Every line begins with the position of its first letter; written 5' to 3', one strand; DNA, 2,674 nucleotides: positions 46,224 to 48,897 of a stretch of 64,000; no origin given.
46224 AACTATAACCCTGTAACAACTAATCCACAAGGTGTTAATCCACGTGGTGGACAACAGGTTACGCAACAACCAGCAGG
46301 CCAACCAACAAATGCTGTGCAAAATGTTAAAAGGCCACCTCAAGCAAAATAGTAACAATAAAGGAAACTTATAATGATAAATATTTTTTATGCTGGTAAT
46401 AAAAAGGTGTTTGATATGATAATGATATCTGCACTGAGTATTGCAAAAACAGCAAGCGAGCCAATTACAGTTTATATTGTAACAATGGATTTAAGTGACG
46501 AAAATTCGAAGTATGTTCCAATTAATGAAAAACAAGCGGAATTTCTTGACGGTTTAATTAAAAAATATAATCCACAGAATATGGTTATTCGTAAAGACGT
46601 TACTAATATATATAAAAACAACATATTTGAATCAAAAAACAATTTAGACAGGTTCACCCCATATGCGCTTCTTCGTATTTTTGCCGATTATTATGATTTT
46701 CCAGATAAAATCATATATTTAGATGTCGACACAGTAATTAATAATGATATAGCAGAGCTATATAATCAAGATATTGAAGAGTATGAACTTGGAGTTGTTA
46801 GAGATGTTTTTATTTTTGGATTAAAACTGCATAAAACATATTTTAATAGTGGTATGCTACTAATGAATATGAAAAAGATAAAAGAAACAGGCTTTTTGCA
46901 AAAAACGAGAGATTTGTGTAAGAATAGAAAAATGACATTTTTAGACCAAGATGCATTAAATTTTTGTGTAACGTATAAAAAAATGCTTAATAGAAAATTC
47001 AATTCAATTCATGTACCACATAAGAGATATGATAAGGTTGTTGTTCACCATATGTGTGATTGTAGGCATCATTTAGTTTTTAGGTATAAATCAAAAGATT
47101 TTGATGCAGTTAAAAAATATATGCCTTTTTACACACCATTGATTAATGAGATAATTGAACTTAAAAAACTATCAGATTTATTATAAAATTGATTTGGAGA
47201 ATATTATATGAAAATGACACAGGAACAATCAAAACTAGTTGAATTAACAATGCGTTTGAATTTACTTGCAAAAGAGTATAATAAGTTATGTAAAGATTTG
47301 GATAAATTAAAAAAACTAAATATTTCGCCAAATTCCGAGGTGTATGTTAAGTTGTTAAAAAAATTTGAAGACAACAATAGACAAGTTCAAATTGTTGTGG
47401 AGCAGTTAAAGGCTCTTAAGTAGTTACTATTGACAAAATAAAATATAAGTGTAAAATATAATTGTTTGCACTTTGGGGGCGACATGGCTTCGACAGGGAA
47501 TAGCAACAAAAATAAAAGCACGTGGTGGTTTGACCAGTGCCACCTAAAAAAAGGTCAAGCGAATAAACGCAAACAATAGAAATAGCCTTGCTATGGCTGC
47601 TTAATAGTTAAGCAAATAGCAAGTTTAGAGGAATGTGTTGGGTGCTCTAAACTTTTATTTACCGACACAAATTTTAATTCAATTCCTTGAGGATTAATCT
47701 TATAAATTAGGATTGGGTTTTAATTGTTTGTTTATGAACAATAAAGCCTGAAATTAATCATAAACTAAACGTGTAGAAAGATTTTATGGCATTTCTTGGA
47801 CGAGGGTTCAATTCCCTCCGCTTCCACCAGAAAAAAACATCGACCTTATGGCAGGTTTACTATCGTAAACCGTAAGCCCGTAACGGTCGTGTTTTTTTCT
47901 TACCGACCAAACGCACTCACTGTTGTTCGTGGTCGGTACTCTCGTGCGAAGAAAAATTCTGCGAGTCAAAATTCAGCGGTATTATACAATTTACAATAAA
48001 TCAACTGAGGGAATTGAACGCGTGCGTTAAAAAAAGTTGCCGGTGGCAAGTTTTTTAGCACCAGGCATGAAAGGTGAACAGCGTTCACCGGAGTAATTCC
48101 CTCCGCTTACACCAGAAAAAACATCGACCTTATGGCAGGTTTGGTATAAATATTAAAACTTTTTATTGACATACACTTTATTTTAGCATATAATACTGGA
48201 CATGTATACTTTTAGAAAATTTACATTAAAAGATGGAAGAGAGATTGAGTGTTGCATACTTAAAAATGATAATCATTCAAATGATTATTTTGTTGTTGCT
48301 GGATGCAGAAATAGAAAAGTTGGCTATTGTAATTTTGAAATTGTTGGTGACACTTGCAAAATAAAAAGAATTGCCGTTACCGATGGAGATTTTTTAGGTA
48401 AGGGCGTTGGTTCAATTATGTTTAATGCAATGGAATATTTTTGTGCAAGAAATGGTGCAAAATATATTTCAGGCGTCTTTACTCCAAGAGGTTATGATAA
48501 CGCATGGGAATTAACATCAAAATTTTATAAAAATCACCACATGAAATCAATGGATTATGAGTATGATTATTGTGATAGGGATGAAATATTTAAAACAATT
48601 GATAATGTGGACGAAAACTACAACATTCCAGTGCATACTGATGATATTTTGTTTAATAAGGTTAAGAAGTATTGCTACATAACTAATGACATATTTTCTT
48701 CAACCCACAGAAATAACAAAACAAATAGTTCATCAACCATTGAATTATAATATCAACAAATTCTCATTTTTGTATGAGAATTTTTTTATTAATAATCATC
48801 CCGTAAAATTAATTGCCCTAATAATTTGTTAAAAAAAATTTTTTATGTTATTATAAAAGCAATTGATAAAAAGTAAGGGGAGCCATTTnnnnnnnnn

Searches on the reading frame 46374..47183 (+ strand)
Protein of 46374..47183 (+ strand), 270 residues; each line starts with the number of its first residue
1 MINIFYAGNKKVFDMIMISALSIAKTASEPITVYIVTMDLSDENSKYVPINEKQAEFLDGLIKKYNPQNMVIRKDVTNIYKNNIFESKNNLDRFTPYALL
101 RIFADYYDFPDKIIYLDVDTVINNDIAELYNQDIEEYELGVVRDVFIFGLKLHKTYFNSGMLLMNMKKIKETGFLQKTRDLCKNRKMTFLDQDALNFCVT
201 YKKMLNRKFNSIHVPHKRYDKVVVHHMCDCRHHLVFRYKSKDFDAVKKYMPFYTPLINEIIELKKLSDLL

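Call 3: search_protein_families(library=pfam, proteins=[window:46374-47183:+], max_evalue=0.01)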
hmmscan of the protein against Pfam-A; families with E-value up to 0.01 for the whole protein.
window:46374-47183:+ (270 aa): 2 families
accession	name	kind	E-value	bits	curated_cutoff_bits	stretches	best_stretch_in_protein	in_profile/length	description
PF01501.26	Glyco_transf_8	-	9.7e-19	68.4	24.3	1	3-213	1-219/253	Glycosyl transferase family 8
PF18404.7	Glyco_transf_24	-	0.00064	19.7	25.7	1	2-140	1-126/268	Glucosyltransferase 24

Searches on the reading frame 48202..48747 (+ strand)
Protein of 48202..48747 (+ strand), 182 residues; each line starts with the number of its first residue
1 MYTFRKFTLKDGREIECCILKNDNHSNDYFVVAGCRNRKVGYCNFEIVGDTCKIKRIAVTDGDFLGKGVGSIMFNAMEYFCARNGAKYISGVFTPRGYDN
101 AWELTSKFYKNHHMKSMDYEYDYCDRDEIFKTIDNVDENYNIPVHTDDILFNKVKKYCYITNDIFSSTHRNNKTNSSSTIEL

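Call 3: search_protein_families(library=pfam, proteins=[window:48202-48747:+], max_evalue=0.01)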
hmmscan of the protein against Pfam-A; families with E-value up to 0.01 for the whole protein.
window:48202-48747:+ (182 aa): 2 families
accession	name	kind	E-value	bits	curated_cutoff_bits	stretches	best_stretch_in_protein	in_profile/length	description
PF13508.13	Acetyltransf_7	-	4.4e-05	24.2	27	1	27-112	2-80/84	Acetyltransferase (GNAT) domain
PF00583.31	Acetyltransf_1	-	0.00013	22.7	20.7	1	24-89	27-96/116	Acetyltransferase (GNAT) family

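Call 4: search_protein_families(library=ncbifam, proteins=[window:48202-48747:+], max_evalue=0.01)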
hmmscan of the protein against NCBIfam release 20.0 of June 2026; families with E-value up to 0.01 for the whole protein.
window:48202-48747:+ (182 aa): 1 family
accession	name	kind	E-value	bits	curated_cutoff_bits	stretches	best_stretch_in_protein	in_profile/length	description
TIGR01575.1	rimI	equivalog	6.3e-05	23.1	86.4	1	25-122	29-120/132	ribosomal protein S18-alanine N-acetyltransferase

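Call 65: search_protein_families(library=padloc, proteins=[window:48202-48747:+], max_evalue=0.001)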
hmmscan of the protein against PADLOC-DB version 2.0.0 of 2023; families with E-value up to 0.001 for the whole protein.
window:48202-48747:+ (182 aa): 0 families
